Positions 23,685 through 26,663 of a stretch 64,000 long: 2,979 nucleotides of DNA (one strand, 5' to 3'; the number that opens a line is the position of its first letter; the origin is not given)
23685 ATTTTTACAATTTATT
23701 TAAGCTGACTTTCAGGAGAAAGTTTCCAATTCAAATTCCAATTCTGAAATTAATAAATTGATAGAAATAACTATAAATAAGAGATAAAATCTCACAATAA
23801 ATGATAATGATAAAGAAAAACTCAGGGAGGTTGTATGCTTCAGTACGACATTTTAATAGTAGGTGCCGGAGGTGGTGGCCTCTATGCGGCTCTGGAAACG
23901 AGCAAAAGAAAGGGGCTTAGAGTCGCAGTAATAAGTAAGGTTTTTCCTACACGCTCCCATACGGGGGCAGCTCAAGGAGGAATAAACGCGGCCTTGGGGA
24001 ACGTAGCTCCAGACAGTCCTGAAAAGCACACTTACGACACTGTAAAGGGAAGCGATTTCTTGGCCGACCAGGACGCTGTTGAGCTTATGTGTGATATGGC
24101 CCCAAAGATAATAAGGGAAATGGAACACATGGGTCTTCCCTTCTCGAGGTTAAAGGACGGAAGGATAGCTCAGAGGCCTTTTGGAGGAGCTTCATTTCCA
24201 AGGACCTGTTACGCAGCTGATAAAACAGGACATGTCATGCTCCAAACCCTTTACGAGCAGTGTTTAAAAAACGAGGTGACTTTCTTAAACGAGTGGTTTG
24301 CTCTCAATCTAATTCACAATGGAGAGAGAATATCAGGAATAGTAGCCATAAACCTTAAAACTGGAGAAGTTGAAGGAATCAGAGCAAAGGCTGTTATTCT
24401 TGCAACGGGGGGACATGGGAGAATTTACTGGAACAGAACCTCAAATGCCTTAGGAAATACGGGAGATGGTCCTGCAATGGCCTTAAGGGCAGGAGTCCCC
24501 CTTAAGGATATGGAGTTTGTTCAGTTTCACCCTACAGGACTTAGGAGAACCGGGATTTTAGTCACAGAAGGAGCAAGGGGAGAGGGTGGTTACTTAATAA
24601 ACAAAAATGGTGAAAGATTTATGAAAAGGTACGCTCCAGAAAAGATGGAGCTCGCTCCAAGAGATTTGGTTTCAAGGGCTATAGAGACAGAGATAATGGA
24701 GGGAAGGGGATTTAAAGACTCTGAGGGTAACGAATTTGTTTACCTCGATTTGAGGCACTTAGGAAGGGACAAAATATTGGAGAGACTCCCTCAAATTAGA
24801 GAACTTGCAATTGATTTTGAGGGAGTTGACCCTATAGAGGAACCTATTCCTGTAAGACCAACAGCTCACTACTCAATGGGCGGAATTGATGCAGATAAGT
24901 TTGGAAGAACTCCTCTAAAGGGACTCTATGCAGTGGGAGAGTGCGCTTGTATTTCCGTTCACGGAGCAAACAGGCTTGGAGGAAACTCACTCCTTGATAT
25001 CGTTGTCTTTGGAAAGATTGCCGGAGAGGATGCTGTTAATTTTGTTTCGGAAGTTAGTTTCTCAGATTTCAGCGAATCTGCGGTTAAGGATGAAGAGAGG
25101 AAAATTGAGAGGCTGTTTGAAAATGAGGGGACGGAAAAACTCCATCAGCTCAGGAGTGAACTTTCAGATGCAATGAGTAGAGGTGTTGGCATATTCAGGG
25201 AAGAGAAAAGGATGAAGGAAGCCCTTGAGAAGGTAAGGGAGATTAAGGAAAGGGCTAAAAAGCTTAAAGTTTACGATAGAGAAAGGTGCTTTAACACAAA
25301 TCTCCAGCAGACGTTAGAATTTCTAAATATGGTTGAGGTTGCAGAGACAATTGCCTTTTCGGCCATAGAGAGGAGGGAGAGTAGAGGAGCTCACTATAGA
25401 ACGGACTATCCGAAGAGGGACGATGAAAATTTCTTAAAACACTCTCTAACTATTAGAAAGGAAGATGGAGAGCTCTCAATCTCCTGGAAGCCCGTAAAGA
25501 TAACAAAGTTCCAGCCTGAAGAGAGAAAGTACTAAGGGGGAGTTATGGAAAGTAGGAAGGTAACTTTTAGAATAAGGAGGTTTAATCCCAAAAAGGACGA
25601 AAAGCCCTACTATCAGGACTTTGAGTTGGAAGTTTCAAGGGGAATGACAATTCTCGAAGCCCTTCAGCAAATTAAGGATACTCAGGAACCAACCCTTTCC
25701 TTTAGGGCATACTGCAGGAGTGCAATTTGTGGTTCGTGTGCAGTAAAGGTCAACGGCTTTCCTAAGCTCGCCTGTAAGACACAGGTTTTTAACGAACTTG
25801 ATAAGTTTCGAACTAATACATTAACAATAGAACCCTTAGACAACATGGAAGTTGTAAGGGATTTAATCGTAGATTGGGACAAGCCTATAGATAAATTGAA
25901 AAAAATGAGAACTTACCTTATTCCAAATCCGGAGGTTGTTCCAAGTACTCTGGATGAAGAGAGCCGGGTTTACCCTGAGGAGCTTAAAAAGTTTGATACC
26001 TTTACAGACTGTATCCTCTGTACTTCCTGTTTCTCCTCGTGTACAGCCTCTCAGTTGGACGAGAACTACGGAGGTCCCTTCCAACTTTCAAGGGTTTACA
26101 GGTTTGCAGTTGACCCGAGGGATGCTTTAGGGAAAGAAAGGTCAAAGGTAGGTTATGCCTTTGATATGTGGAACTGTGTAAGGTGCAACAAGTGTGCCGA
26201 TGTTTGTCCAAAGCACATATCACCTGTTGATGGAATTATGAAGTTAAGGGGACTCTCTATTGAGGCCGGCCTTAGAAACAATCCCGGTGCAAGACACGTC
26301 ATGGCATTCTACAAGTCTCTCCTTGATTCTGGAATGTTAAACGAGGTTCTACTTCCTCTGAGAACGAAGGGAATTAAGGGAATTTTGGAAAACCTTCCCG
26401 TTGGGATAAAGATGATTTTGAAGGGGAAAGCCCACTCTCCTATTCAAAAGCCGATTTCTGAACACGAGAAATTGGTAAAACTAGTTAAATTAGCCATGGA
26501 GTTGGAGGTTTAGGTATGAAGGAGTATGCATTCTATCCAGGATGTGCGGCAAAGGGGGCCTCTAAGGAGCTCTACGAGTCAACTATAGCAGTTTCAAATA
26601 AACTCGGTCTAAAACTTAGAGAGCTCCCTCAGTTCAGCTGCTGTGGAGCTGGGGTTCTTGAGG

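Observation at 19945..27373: Two paralogous type-E (flavoprotein / FeS / CCG-domain) fumarate reductase or succinate dehydrogenase operons arranged head to head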

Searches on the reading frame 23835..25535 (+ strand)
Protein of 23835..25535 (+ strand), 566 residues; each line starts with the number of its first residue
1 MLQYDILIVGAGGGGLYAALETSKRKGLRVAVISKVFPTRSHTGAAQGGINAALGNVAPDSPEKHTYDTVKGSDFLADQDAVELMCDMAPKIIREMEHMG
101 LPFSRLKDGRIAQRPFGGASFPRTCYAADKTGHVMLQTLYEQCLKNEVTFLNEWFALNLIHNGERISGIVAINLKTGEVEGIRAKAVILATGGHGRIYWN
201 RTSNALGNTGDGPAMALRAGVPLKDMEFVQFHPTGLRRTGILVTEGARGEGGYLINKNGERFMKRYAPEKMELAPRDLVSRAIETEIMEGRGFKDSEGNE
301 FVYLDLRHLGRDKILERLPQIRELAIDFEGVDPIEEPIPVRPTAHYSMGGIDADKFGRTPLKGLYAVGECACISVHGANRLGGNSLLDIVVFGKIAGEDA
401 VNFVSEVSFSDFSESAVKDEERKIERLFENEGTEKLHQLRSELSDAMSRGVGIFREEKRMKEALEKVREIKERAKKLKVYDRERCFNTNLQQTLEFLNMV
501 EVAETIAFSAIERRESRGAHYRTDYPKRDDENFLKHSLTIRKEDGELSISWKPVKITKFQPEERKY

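Call 3: search_protein_families(library=pfam, proteins=[window:23835-25535:+])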
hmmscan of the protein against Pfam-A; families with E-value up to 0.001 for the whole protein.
window:23835-25535:+ (566 aa): 6 families
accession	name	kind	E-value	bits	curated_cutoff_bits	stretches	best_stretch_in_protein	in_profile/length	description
PF00890.30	FAD_binding_2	-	1.1e-117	394.2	20.4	1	5-386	1-414/414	FAD binding domain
PF02910.25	Succ_DH_flav_C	-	1.3e-44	151.8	20.8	1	440-566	1-130/130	Fumarate reductase flavoprotein C-term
PF07992.20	Pyr_redox_2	-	1.8e-09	37.9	26.1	1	4-197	1-113/291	Pyridine nucleotide-disulphide oxidoreductase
PF01266.30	DAO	-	4.4e-09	36.8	27.9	1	5-196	1-207/353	FAD dependent oxidoreductase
PF03486.20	HI0933_like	-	4e-08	33.4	50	0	126-388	102-233/244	HI0933-like protein Rossmann domain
PF12831.13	FAD_oxidored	-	0.00033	20.5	27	0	5-192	1-145/416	FAD dependent oxidoreductase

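Call 4: search_protein_families(library=ncbifam, proteins=[window:23835-25535:+])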
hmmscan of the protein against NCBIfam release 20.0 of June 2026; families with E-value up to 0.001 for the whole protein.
window:23835-25535:+ (566 aa): 49 families (the best 25 are shown)
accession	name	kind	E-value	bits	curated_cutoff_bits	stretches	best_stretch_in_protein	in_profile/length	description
TIGR01812.1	sdhA_frdA_Gneg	subfamily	1.7e-256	852.2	567.3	1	5-566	1-568/568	succinate dehydrogenase or fumarate reductase, flavoprotein subunit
NF004724.0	PRK06069.1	subfamily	5.7e-231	767.7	826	1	1-566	3-577/577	succinate dehydrogenase/fumarate reductase flavoprotein subunit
TIGR01816.1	sdhA_forward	equivalog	9.4e-224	743.9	727.35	1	3-565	2-583/584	succinate dehydrogenase flavoprotein subunit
NF004613.0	PRK05945.1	equivalog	2.2e-215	716.6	824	1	1-566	1-575/575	succinate dehydrogenase/fumarate reductase flavoprotein subunit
NF006686.0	PRK09231.1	equivalog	6.6e-197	655.7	854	1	2-566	4-581/598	fumarate reductase (quinol) flavoprotein subunit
NF042982.1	MFR_Fp_SdhA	equivalog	2.3e-194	647.3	1100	1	4-565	48-612/612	8-methylmenaquinol:fumarate reductase flavoprotein subunit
TIGR01176.1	fum_red_Fp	equivalog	2e-192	640.9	932.7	1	2-566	2-579/580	fumarate reductase (quinol) flavoprotein subunit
NF005037.0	PRK06452.1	equivalog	1.1e-186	621.8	862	1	2-566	4-566/566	succinate dehydrogenase flavoprotein subunit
NF006383.0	PRK08626.1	equivalog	4.3e-167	557.3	663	2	108-566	133-598/657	fumarate reductase flavoprotein subunit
NF004900.0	PRK06263.1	equivalog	5.8e-159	530.2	718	1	3-542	7-536/546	fumarate reductase (CoM/CoB) subunit TfrA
NF005866.0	PRK07803.1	equivalog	2.3e-137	458.8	819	2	3-270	8-291/631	fumarate reductase/succinate dehydrogenase flavoprotein subunit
NF006392.0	PRK08641.1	equivalog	2.1e-132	442.7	855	1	4-566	4-579/593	succinate dehydrogenase flavoprotein subunit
NF005636.0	PRK07395.1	subfamily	5.9e-125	417.6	723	1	3-538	12-546/560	L-aspartate oxidase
TIGR00551.1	nadB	equivalog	6.4e-125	417.6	452.75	1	3-526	2-489/489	L-aspartate oxidase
NF005867.0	PRK07804.1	equivalog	8.1e-118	394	639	1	4-552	19-542/548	L-aspartate oxidase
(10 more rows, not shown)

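Call 10: find_encoding_contigs(protein=window:23835-25535:+, flank=10000, max_places=4)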
Protein window:23835-25535:+ (566 aa): 2 contigs read that carry it; 1 place shown.
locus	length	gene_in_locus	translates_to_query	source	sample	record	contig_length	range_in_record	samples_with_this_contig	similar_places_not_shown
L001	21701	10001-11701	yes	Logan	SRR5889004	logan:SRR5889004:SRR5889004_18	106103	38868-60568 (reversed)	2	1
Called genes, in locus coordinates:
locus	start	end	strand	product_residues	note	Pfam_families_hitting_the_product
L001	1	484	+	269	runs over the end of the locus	PF01678:DAP_epimerase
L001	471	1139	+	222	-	PF03167:UDG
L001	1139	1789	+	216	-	PF00730:HhH-GPD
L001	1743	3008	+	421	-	PF03453:MoeA_N, PF00994:MoCF_biosynth, PF03454:MoeA_C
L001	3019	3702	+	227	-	PF03205:MobB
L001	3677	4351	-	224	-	PF00005:ABC_tran, PF13304:AAA_21 (faint)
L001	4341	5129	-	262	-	PF00528:BPD_transp_1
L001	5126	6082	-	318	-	PF13531:SBP_bac_11, PF01547:SBP_bac_1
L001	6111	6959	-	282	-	PF02754:CCG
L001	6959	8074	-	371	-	PF13085:Fer2_3, PF12838:Fer4_7 (weak), PF13183:Fer4_8, PF13187:Fer4_9 (weak)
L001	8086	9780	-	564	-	PF00890:FAD_binding_2, PF01266:DAO (faint), PF03486:HI0933_like (faint), PF07992:Pyr_redox_2 (faint), PF02910:Succ_DH_flav_C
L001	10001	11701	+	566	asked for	PF00890:FAD_binding_2, PF01266:DAO (weak), PF03486:HI0933_like (faint), PF07992:Pyr_redox_2 (faint), PF02910:Succ_DH_flav_C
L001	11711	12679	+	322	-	PF13085:Fer2_3, PF13746:Fer4_18 (faint), PF12838:Fer4_7 (weak), PF13183:Fer4_8, PF13187:Fer4_9, PF13534:Fer4_17 (weak)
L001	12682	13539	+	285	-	PF02754:CCG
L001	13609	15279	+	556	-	PF02554:CstA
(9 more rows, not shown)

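Call 11: find_related_loci(query=window:23835-25535:+, collection=genome_contigs, flank=8000)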
Query window:23835-25535:+ (566 aa) in genome_contigs; peptide patterns used: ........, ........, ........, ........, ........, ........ (x = any residue, [..] = any of these).
600 stretches matched a pattern (row limit reached: there are more); 595 encode a relative of the query (tblastn E <= 1e-3); the best 80 are kept; 80 distinct loci.
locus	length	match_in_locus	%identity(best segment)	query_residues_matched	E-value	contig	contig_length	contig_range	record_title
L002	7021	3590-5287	86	1-566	0e+0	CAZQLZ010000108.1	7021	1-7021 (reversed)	MAG TPA_asm: uncultured bacterium isolate binchicken_co381_87 genome assembly, contig: k141_482130, whole genome shotgun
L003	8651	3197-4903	67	1-566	0e+0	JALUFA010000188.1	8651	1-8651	MAG: Hydrogenothermaceae bacterium isolate S143_metabat2_scaf2bin.020 S143_NODE_6305_length_8651_cov_1.554200, whole gen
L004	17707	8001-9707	66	1-566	0e+0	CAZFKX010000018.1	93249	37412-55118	MAG TPA_asm: uncultured Aquificales bacterium isolate binchicken_co219_262 genome assembly, contig: k141_343263, whole g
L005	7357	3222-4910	61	1-566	0e+0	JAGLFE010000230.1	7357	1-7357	MAG: Thiomargarita sp. isolate RS_1_20 ROV157_1.bin.20.fa_230, whole genome shotgun sequence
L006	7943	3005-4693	59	1-566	0e+0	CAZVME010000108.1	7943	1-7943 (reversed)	MAG TPA_asm: uncultured Gammaproteobacteria bacterium isolate SRP167671_co2_216 genome assembly, contig: NODE_11109_leng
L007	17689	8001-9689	60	1-566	0e+0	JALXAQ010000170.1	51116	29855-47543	MAG: Thiotrichaceae bacterium isolate T2_metabat2_scaf2bin.004 T2_NODE_367_length_51116_cov_3.299065, whole genome shotg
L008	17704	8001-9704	60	1-566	0e+0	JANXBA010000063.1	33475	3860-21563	MAG: Aquificaceae bacterium isolate SKYB2 k141_93644, whole genome shotgun sequence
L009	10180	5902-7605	59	1-566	0e+0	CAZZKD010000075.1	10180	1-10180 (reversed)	MAG TPA_asm: uncultured Thermocrinis sp. isolate binchicken_co25_28 genome assembly, contig: k141_3609, whole genome sho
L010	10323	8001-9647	59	20-566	0e+0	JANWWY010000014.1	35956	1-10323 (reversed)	MAG: Aquificaceae bacterium isolate SKYG33 NODE_14_length_35956_cov_7.664604, whole genome shotgun sequence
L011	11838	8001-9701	60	1-566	0e+0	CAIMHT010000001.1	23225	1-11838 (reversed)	MAG: uncultured Chlorobiaceae bacterium isolate Ki1-2-7m_bin-862 genome assembly, contig: bin-862:001/100, whole genome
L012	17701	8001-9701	59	1-566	0e+0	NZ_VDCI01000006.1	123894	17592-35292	Prosthecochloris vibrioformis strain DSM 260 NODE_6_length_123894_cov_19.9179, whole genome shotgun sequence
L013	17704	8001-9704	59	1-566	0e+0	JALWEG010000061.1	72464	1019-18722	MAG: Aquificaceae bacterium isolate T11_metabat1_scaf2bin.071 T11_NODE_81_length_72464_cov_2.206437, whole genome shotgu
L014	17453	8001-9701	60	1-566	0e+0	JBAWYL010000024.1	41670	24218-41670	MAG: Chlorobiaceae bacterium isolate ELA088 MAG088_24, whole genome shotgun sequence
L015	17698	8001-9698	58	1-566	0e+0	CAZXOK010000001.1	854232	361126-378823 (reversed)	MAG TPA_asm: uncultured Chlorobiales bacterium isolate SRP141376_co5_211 genome assembly, contig: NODE_1_length_854232_c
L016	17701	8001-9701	61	1-566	0e+0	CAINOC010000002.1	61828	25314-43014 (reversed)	MAG: uncultured Chlorobiaceae bacterium isolate B12_bin-2243 genome assembly, contig: bin-2243:002/120, whole genome sho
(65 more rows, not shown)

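Call 77: list_cluster_members(proteins=[window:23835-25535:+, window:19945-20793:-, P0001, P0123])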
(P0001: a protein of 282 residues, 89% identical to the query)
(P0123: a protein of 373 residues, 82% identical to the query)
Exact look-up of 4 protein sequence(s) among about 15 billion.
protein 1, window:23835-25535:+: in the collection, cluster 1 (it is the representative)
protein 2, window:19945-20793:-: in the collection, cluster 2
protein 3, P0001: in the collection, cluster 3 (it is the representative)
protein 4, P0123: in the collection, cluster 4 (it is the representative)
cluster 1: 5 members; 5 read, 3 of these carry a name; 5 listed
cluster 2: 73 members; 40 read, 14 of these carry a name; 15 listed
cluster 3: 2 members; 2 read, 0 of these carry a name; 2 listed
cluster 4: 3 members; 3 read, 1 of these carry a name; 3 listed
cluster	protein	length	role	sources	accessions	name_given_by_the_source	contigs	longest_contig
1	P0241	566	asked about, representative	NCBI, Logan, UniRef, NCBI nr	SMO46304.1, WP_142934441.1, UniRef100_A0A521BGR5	succinate dehydrogenase subunit A [Balnearium lithotrophicum] | Succinate dehydrogenase flavoprotein subunit n=1 Tax=Balnearium lithotrophicum ... | succinate dehydrogenase flavoprotein subunit [Balnearium lithotrophicum]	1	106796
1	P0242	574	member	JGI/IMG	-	succinate dehydrogenase / fumarate reductase flavoprotein subunit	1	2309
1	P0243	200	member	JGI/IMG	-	succinate dehydrogenase / fumarate reductase flavoprotein subunit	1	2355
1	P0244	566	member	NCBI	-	-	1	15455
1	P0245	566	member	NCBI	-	-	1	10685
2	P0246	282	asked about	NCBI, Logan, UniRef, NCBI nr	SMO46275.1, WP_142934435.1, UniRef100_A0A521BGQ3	succinate dehydrogenase / fumarate reductase cytochrome b subunit [Balnearium ... | Succinate dehydrogenase / fumarate reductase cytochrome b subunit n=1 Tax=Balnearium ... | CoB--CoM heterodisulfide reductase iron-sulfur subunit B family protein [Balnearium ...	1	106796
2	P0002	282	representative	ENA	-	-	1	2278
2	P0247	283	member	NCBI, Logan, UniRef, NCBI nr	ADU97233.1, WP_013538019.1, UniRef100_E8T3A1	CoB--CoM heterodisulfide reductase [Thermovibrio ammonificans HB-1] | CoB--CoM heterodisulfide reductase n=1 Tax=Thermovibrio ammonificans (strain DSM 15698 / ... | CoB--CoM heterodisulfide reductase iron-sulfur subunit B family protein [Thermovibrio ...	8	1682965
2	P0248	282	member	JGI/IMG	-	succinate dehydrogenase / fumarate reductase cytochrome b subunit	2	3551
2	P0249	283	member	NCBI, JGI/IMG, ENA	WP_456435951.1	CoB--CoM heterodisulfide reductase iron-sulfur subunit B family protein [Thermovibrio ... | succinate dehydrogenase / fumarate reductase cytochrome b subunit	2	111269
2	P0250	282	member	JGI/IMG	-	succinate dehydrogenase / fumarate reductase cytochrome b subunit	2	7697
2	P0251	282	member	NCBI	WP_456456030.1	CoB--CoM heterodisulfide reductase iron-sulfur subunit B family protein [Thermovibrio sp.]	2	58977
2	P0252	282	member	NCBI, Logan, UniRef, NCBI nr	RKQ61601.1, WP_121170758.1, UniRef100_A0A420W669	succinate dehydrogenase / fumarate reductase cytochrome b subunit [Thermovibrio ... | Succinate dehydrogenase / fumarate reductase cytochrome b subunit n=1 Tax=Thermovibrio ... | CoB--CoM heterodisulfide reductase iron-sulfur subunit B family protein [Thermovibrio ...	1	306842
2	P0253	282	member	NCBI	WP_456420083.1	CoB--CoM heterodisulfide reductase iron-sulfur subunit B family protein [Thermovibrio sp.]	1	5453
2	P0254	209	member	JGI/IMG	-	succinate dehydrogenase / fumarate reductase cytochrome b subunit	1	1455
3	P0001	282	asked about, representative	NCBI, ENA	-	-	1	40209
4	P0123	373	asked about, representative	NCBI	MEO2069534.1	MAG: succinate dehydrogenase/fumarate reductase iron-sulfur subunit ...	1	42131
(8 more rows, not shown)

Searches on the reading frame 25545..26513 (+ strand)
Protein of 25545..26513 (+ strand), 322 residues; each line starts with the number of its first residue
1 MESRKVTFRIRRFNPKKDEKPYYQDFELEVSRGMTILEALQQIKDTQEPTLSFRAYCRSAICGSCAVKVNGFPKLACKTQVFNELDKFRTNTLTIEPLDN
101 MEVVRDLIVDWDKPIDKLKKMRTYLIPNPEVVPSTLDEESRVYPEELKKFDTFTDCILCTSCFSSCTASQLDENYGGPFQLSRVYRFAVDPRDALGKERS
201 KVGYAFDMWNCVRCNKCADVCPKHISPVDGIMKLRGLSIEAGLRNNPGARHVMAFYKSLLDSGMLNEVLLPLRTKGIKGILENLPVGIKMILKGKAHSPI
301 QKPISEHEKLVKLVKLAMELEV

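Call 3: search_protein_families(library=pfam, proteins=[window:25545-26513:+])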
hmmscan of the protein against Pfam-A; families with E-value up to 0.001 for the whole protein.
window:25545-26513:+ (322 aa): 9 families
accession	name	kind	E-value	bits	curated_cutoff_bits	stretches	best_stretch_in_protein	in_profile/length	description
PF13085.11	Fer2_3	-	8.6e-35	119.4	27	1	7-113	1-104/107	2Fe-2S iron-sulfur cluster binding domain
PF13183.11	Fer4_8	-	5.2e-09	37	27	1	154-225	3-68/68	4Fe-4S dicluster domain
PF12838.12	Fer4_7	-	1e-08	35.9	27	1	156-224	2-51/52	4Fe-4S dicluster domain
PF13187.11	Fer4_9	-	3.3e-07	30.7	27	1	155-224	1-50/52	4Fe-4S dicluster domain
PF13534.11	Fer4_17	-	7.6e-06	26.8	22.2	1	156-226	2-61/61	4Fe-4S dicluster domain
PF13746.11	Fer4_18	-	1.9e-05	25.3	27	0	209-231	59-81/114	4Fe-4S dicluster domain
PF00111.32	Fer2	-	9.1e-05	22.8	21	1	25-70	7-48/77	2Fe-2S iron-sulfur cluster binding domain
PF13237.11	Fer4_10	-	0.00073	19.9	25.5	0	153-222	6-53/53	4Fe-4S dicluster domain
PF13484.11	Fer4_16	-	0.00097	20.3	30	0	156-223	2-65/66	4Fe-4S double cluster binding domain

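Call 4: search_protein_families(library=ncbifam, proteins=[window:25545-26513:+])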
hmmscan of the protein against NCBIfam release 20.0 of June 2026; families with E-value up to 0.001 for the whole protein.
window:25545-26513:+ (322 aa): 23 families
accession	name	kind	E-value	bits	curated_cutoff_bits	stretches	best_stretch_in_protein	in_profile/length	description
NF009226.0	PRK12576.1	equivalog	5.7e-82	275.6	344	1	2-300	6-299/317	succinate dehydrogenase/fumarate reductase iron-sulfur subunit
TIGR00384.1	dhsB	subfamily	1.6e-72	243.5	88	1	10-235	1-222/222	succinate dehydrogenase and fumarate reductase iron-sulfur protein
NF042952.1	MFR_FeS_SdhB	equivalog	1.5e-68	231.2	600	1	8-318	3-315/320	8-methylmenaquinol:fumarate reductase iron-sulfur subunit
NF004616.0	PRK05950.1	subfamily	1.9e-64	217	228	1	3-237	3-232/238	succinate dehydrogenase iron-sulfur subunit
NF009227.0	PRK12577.1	equivalog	2.3e-63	213.9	349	1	5-309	2-313/330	succinate dehydrogenase/fumarate reductase iron-sulfur subunit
NF004898.0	PRK06259.1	equivalog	7.1e-55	186.5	385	1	5-243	3-221/488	fumarate reductase (CoM/CoB) subunit TfrB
NF009051.0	PRK12385.1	equivalog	2e-53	181.3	333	1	3-233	4-227/244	succinate dehydrogenase/fumarate reductase iron-sulfur subunit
NF010071.0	PRK13552.1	equivalog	2.1e-45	154.9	264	1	3-235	2-232/241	fumarate reductase iron-sulfur subunit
NF009225.0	PRK12575.1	subfamily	8.8e-38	130.1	443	1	7-237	6-229/235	succinate dehydrogenase/fumarate reductase iron-sulfur subunit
NF009052.0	PRK12386.1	equivalog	1.2e-30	106.4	256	1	5-229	4-221/255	succinate dehydrogenase/fumarate reductase iron-sulfur subunit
NF006391.0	PRK08640.1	equivalog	3.9e-29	101.3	244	1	2-234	3-235/254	succinate dehydrogenase iron-sulfur subunit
NF005746.0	PRK07570.1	subfamily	7.1e-17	61.5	243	1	6-233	3-235/250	succinate dehydrogenase/fumarate reductase iron-sulfur subunit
TIGR03290.1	CoB_CoM_SS_C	equivalog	7.9e-07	29.2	160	1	155-244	3-81/144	CoB--CoM heterodisulfide reductase subunit C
NF045874.1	Vhu_polyferre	exception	9.6e-07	27.9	600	1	143-232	19-110/381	F420-non-reducing hydrogenase associated-polyferredoxin VhuB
NF008369.0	PRK11168.1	equivalog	4.8e-06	25.7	278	1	152-233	9-82/401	anaerobic glycerol-3-phosphate dehydrogenase subunit C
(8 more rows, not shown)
